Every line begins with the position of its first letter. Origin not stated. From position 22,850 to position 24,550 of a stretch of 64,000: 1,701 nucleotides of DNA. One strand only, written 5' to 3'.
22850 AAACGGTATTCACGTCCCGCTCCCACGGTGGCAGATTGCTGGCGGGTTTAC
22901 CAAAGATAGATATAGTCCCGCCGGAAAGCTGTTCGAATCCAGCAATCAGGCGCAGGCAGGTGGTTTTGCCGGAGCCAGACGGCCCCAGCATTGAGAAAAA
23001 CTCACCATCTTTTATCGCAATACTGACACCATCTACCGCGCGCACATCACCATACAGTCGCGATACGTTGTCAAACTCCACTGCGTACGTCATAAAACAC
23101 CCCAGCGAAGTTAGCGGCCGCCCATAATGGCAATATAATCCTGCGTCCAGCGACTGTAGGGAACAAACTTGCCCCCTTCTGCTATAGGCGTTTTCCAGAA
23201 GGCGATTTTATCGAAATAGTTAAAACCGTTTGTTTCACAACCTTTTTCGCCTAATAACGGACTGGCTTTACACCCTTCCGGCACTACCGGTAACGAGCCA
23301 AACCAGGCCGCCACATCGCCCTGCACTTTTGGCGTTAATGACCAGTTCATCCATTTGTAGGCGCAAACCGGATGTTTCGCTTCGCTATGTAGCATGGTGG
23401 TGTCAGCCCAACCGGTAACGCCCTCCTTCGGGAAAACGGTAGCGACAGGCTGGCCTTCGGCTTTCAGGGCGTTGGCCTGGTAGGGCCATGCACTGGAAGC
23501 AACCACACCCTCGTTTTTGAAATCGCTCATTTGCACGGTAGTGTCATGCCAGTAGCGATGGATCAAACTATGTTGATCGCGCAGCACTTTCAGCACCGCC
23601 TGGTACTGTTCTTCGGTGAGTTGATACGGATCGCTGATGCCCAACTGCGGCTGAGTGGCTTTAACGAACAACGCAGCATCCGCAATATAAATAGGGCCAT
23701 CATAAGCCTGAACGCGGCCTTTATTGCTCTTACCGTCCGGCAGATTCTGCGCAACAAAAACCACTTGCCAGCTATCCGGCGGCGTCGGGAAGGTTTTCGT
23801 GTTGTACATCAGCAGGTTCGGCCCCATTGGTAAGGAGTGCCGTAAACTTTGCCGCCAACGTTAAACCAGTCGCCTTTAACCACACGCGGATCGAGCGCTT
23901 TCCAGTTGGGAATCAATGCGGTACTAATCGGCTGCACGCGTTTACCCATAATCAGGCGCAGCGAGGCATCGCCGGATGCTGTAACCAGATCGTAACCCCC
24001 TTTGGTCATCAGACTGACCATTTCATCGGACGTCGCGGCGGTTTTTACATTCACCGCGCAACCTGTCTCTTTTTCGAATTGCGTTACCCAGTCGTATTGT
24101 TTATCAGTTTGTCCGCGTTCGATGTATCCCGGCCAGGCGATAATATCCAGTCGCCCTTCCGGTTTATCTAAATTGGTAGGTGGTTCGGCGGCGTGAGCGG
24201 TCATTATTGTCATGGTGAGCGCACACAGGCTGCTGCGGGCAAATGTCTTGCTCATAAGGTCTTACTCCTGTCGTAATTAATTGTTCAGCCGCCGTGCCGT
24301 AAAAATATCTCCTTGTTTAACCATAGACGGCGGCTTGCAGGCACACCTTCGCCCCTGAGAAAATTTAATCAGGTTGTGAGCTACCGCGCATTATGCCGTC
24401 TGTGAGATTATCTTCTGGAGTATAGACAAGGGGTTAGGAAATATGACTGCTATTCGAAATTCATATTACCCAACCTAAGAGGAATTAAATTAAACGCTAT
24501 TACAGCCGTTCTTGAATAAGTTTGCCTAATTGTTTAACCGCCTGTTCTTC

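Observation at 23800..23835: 1-bp frameshift splitting ydcS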

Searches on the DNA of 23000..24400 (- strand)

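Call 3: search_dna_similar(query=window:23000-24400:-, collection=ecoli_genomes, mode=near, max_rows=40)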
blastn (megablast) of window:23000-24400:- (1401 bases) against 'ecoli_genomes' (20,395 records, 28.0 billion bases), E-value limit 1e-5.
Records with a match: 5413; places in all: 5421; records where one place covers at least 80% of the query: 5400.
Genomes with a match: 5413 of 5426; with a place that covers at least 80% of the query: 5400. Places per genome that has any: lowest 1, median 1, highest 2. On chromosomes: 5416 places; on plasmids: 5.
Best place of each record, by identity: >=99% 12; 95-99% 5401.
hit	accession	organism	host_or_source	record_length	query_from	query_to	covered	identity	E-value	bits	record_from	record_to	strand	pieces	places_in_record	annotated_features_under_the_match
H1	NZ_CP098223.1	Escherichia coli strain Z0117EC0005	Canis lupus familiaris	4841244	1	1401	100%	100.0%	0e+0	2588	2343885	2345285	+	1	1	ydcS: putative ABC transporter substrate-binding protein YdcS | ydcT: ABC transporter ATP-binding protein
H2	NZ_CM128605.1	Escherichia coli strain E200086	Homo sapiens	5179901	1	1401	100%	100.0%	0e+0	2588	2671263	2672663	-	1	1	ydcS: putative ABC transporter substrate-binding protein YdcS | ydcT: ABC transporter ATP-binding protein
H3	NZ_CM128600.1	Escherichia coli strain E400634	Homo sapiens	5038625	1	1401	100%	100.0%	0e+0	2588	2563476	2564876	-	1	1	ydcS: putative ABC transporter substrate-binding protein YdcS | ydcT: ABC transporter ATP-binding protein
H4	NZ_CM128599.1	Escherichia coli strain E500002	Homo sapiens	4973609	1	1401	100%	100.0%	0e+0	2588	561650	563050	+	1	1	ydcS: putative ABC transporter substrate-binding protein YdcS | ydcT: ABC transporter ATP-binding protein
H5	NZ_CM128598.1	Escherichia coli strain E600003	Homo sapiens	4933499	1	1401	100%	100.0%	0e+0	2588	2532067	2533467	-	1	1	ydcS: putative ABC transporter substrate-binding protein YdcS | ydcT: ABC transporter ATP-binding protein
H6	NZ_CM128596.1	Escherichia coli strain 100117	Homo sapiens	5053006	1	1401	100%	100.0%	0e+0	2588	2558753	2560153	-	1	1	ydcS: putative ABC transporter substrate-binding protein YdcS | ydcT: ABC transporter ATP-binding protein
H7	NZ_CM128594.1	Escherichia coli strain 100248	Homo sapiens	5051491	1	1401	100%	100.0%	0e+0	2588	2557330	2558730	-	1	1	ydcS: putative ABC transporter substrate-binding protein YdcS | ydcT: ABC transporter ATP-binding protein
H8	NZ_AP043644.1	Escherichia coli strain AST85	Homo sapiens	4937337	1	1401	100%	100.0%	0e+0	2588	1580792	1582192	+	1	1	ydcS: putative ABC transporter substrate-binding protein YdcS | ydcT: ABC transporter ATP-binding protein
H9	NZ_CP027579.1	Escherichia coli strain 2013C-4282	Homo sapiens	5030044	1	1401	100%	99.4%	0e+0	2538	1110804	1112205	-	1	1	ydcS: putative ABC transporter substrate-binding protein YdcS | ydcT: ABC transporter ATP-binding protein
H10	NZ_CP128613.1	Escherichia coli strain WL297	Homo sapiens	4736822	1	1401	100%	99.4%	0e+0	2538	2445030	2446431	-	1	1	ydcS: putative ABC transporter substrate-binding protein YdcS | ydcT: ABC transporter ATP-binding protein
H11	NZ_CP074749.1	Escherichia coli strain R32_14_1F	goat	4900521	1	1401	100%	99.4%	0e+0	2538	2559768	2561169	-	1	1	ydcS: putative ABC transporter substrate-binding protein YdcS | ydcT: ABC transporter ATP-binding protein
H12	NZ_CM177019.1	Escherichia coli strain RMDEC465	Homo sapiens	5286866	1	1401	100%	99.2%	0e+0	2527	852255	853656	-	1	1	ydcS: putative ABC transporter substrate-binding protein YdcS | ydcT: ABC transporter ATP-binding protein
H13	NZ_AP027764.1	Escherichia coli strain 2017-02-2CC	Homo sapiens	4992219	1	1401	100%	98.8%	0e+0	2494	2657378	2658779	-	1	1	ydcS: putative ABC transporter substrate-binding protein YdcS | ydcT: ABC transporter ATP-binding protein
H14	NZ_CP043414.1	Escherichia coli strain EC42405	bovine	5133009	1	1401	100%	98.7%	0e+0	2488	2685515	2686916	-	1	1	ydcS: putative ABC transporter substrate-binding protein YdcS | ydcT: ABC transporter ATP-binding protein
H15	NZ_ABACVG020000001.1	Escherichia coli strain 2020CK-00188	Homo sapiens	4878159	1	1401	100%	98.7%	0e+0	2488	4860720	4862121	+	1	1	ydcS: putative ABC transporter substrate-binding protein YdcS | ydcT: ABC transporter ATP-binding protein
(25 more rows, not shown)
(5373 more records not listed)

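Call 5: get_annotated_region(hit=H1, flank=6000)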
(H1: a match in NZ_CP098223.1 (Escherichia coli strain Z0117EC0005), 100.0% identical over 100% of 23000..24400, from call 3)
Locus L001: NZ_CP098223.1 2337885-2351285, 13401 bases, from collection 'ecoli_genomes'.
description: Escherichia coli strain Z0117EC0005 chromosome, complete genome
organism: Escherichia coli strain Z0117EC0005 (NCBI taxid 562)
replicon: chromosome; assembly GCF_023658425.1
host: Canis lupus familiaris; source: -; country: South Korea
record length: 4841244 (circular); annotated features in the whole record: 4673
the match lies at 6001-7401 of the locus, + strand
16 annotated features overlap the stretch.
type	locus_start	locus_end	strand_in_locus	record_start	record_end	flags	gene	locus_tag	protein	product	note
CDS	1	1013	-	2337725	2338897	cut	ydcO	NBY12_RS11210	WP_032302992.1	BenE family transporter YdcO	-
CDS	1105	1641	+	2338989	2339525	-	sutR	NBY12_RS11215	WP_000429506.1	DNA-binding transcriptional regulator SutR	-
CDS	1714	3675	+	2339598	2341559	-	rlhA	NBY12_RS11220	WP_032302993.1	23S rRNA 5-hydroxycytidine C2501 synthase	-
CDS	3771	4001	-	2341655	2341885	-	yncJ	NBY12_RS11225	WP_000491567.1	DUF2554 family protein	-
CDS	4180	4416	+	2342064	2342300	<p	hicB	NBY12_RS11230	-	type II toxin-antitoxin system antitoxin HicB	incomplete; partial in the middle of a contig; missing N-terminus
CDS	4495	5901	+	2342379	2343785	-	ydcR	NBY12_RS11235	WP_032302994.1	PLP-dependent aminotransferase family protein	-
CDS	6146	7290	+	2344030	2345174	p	ydcS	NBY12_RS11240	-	putative ABC transporter substrate-binding protein YdcS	frameshifted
CDS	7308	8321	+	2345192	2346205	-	ydcT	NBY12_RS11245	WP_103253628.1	ABC transporter ATP-binding protein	-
CDS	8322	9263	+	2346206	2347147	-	ydcU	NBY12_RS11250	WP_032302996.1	ABC transporter permease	-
CDS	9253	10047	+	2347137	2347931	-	ydcV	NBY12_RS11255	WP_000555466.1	ABC transporter permease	-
CDS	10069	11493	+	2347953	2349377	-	patD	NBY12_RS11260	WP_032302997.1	aminobutyraldehyde dehydrogenase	-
CDS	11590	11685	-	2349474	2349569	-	yncL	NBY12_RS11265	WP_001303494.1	stress response membrane protein YncL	-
CDS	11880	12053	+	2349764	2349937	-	ortT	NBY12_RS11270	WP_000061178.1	orphan toxin OrtT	-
CDS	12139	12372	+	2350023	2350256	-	ydcY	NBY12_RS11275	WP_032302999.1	DUF2526 family protein YdcY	-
CDS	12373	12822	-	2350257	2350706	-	ydcZ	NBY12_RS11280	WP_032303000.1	DMT family transporter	-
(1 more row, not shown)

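Call 6: get_annotated_region(hit=H9, flank=6000)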
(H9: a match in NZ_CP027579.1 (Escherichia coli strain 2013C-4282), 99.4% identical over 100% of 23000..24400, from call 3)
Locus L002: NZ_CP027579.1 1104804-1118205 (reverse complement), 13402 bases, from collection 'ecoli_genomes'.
description: Escherichia coli strain 2013C-4282 chromosome, complete genome
organism: Escherichia coli strain 2013C-4282 (NCBI taxid 562)
replicon: chromosome; assembly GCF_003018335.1
host: Homo sapiens; source: stool; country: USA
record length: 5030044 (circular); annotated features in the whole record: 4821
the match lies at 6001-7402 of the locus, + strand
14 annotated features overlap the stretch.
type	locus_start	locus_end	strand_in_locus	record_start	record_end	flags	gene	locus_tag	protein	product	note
CDS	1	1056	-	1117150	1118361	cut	ydcO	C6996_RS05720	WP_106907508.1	BenE family transporter YdcO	-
CDS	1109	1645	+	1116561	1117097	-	sutR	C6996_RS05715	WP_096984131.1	DNA-binding transcriptional regulator SutR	-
CDS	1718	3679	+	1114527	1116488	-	rlhA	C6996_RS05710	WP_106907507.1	23S rRNA 5-hydroxycytidine C2501 synthase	-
CDS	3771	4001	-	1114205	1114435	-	yncJ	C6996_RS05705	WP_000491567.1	DUF2554 family protein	-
CDS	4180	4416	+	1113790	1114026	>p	hicB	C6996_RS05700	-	type II toxin-antitoxin system antitoxin HicB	incomplete; partial in the middle of a contig; missing N-terminus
CDS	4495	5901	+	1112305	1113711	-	ydcR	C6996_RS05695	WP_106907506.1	PLP-dependent aminotransferase family protein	-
CDS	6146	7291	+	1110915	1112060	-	ydcS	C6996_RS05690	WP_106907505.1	putative ABC transporter substrate-binding protein YdcS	-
CDS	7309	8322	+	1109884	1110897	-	ydcT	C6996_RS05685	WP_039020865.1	ABC transporter ATP-binding protein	-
CDS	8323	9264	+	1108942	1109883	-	ydcU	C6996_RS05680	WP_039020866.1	ABC transporter permease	-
CDS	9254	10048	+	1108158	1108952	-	ydcV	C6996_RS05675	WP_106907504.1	ABC transporter permease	-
CDS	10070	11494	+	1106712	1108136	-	patD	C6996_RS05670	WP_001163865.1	aminobutyraldehyde dehydrogenase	-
CDS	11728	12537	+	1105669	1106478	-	-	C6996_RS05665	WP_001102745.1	CatB-related O-acetyltransferase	-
CDS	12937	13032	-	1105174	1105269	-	yncL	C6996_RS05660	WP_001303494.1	stress response membrane protein YncL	-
CDS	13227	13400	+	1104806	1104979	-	ortT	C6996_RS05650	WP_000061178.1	orphan toxin OrtT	-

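Call 8: search_dna_similar(query=window:23788-23858:-, collection=ecoli_genomes, mode=near, max_rows=60)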
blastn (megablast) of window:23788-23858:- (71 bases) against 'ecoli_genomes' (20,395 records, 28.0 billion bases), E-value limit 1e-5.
Records with a match: 12; places in all: 12; records where one place covers at least 80% of the query: 12.
Genomes with a match: 12 of 5426; with a place that covers at least 80% of the query: 12. Places per genome that has any: lowest 1, median 1, highest 1. On chromosomes: 12 places; on plasmids: 0.
Best place of each record, by identity: >=99% 8; 95-99% 4.
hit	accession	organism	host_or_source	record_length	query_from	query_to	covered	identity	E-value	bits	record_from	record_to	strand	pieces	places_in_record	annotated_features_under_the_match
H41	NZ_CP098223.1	Escherichia coli strain Z0117EC0005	Canis lupus familiaris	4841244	1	71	100%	100.0%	2e-28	132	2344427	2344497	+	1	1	ydcS: putative ABC transporter substrate-binding protein YdcS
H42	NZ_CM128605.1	Escherichia coli strain E200086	Homo sapiens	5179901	1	71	100%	100.0%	2e-28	132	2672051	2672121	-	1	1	ydcS: putative ABC transporter substrate-binding protein YdcS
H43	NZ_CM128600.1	Escherichia coli strain E400634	Homo sapiens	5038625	1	71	100%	100.0%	2e-28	132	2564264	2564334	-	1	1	ydcS: putative ABC transporter substrate-binding protein YdcS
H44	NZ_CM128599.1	Escherichia coli strain E500002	Homo sapiens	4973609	1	71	100%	100.0%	2e-28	132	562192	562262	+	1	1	ydcS: putative ABC transporter substrate-binding protein YdcS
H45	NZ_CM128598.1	Escherichia coli strain E600003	Homo sapiens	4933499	1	71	100%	100.0%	2e-28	132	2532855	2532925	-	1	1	ydcS: putative ABC transporter substrate-binding protein YdcS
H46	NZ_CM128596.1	Escherichia coli strain 100117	Homo sapiens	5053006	1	71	100%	100.0%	2e-28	132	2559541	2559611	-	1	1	ydcS: putative ABC transporter substrate-binding protein YdcS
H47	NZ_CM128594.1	Escherichia coli strain 100248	Homo sapiens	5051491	1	71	100%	100.0%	2e-28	132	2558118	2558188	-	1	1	ydcS: putative ABC transporter substrate-binding protein YdcS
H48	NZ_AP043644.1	Escherichia coli strain AST85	Homo sapiens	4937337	1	71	100%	100.0%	2e-28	132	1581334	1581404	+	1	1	ydcS: putative ABC transporter substrate-binding protein YdcS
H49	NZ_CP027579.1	Escherichia coli strain 2013C-4282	Homo sapiens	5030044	1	71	100%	98.6%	9e-27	126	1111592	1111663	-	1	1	ydcS: putative ABC transporter substrate-binding protein YdcS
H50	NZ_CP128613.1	Escherichia coli strain WL297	Homo sapiens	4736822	1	71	100%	98.6%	9e-27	126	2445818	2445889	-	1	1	ydcS: putative ABC transporter substrate-binding protein YdcS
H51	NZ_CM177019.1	Escherichia coli strain RMDEC465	Homo sapiens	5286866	1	71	100%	98.6%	9e-27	126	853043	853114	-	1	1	ydcS: putative ABC transporter substrate-binding protein YdcS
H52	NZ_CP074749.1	Escherichia coli strain R32_14_1F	goat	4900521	1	71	100%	95.8%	2e-23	115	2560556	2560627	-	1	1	ydcS: putative ABC transporter substrate-binding protein YdcS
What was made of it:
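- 8 of 5,426 complete genomes are 100% identical over 1,401 bp including the deletion (calls 3, 8).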

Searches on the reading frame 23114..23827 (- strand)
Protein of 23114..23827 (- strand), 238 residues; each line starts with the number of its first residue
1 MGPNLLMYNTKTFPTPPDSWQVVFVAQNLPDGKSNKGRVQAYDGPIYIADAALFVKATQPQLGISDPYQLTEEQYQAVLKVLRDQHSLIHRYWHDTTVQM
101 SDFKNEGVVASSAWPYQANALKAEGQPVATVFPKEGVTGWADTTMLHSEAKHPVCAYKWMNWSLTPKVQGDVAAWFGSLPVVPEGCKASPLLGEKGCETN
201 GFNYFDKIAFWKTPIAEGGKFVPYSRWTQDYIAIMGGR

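Call 20: search_protein_families(library=ncbifam, proteins=[window:23114-23827:-])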
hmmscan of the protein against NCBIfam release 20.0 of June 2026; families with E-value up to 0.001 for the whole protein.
window:23114-23827:- (238 aa): 4 families
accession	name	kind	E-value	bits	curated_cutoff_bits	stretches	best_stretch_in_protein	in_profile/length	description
NF041888.1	ABC_SBP_YdcS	equivalog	8.2e-160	531.7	725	1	2-238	143-379/379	putative ABC transporter substrate-binding protein YdcS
NF007048.0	PRK09501.1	equivalog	5.9e-06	25.4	582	1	107-177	222-292/348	spermidine/putrescine ABC transporter substrate-binding protein PotD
NF007962.0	PRK10682.1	equivalog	6.3e-06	25.4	636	1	15-173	155-309/370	spermidine/putrescine ABC transporter substrate-binding protein PotF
TIGR03261.1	phnS2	equivalog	7e-05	22.1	392.75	1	82-170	189-277/334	putative 2-aminoethylphosphonate ABC transporter substrate-binding protein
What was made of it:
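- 23111..23827 (-): 3' fragment of the ydcS pseudogene. The open frame corresponds to YdcS residues 145-381. The ATG at 23825-23827 that opens this ORF is created by the reading-frame register (caATGggg) and has no Shine-Dalgarno sequence upstream. It matches NF041888 profile positions 143-379 at 531.7 bits (call 20).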
